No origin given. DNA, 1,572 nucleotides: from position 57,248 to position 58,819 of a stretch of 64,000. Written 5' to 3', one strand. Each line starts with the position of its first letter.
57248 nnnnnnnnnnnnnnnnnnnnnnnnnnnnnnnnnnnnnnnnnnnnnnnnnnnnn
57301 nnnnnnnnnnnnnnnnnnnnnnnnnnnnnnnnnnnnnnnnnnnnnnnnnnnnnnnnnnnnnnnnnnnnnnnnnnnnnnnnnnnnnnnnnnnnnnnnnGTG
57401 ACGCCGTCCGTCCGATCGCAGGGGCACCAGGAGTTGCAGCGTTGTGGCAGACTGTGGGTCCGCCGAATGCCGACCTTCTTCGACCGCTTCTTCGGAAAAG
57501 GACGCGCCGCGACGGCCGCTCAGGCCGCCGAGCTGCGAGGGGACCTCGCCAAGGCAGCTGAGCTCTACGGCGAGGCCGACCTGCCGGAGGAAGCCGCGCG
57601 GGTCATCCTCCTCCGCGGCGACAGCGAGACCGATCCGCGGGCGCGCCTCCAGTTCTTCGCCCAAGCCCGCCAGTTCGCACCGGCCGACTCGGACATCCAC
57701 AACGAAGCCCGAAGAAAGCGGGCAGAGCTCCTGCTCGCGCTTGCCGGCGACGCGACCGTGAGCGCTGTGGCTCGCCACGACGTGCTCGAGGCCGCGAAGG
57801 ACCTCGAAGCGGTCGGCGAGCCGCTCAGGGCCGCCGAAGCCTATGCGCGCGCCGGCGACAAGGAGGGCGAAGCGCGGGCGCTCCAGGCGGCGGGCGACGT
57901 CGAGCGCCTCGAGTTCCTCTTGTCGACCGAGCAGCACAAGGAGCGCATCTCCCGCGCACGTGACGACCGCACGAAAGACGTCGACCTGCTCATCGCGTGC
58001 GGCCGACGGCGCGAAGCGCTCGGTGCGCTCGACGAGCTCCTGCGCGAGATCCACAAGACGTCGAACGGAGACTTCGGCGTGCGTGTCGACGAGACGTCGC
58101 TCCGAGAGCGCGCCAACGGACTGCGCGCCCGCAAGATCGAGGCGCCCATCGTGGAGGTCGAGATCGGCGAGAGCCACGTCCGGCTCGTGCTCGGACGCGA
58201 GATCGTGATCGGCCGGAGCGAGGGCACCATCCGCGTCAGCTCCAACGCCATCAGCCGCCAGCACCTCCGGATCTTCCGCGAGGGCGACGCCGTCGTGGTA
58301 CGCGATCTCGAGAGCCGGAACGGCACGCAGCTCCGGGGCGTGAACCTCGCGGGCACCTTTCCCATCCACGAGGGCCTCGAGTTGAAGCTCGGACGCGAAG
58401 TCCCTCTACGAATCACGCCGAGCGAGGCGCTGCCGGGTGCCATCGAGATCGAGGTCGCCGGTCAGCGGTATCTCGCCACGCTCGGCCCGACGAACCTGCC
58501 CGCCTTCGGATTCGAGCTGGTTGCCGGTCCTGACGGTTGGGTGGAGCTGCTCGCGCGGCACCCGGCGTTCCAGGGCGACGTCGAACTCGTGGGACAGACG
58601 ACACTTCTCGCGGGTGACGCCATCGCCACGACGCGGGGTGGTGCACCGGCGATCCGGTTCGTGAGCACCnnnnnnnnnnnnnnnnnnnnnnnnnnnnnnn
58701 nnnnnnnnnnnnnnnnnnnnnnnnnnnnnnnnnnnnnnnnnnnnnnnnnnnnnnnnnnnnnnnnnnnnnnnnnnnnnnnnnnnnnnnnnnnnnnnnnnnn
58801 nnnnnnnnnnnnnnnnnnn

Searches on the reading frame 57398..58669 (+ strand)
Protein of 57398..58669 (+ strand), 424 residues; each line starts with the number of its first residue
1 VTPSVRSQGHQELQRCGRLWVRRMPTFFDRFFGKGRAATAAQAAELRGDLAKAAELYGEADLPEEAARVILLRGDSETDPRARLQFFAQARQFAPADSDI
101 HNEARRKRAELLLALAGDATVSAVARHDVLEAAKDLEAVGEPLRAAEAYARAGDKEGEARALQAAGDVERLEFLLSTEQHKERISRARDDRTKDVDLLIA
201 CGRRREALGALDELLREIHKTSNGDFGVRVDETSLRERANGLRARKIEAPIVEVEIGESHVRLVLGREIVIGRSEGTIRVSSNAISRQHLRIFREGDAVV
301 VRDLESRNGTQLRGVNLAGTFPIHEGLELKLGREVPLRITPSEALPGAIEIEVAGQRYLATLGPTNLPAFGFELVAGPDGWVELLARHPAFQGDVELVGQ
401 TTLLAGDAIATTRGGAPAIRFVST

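Call 74: search_protein_families(library=pfam, proteins=[window:57398-58669:+], max_evalue=0.001)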
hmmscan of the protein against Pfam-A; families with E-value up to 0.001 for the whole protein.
window:57398-58669:+ (424 aa): 1 family
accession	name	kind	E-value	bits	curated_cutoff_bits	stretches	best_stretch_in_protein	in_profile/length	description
PF00498.31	FHA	-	2.5e-11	44.3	20.7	1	269-332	1-67/67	FHA domain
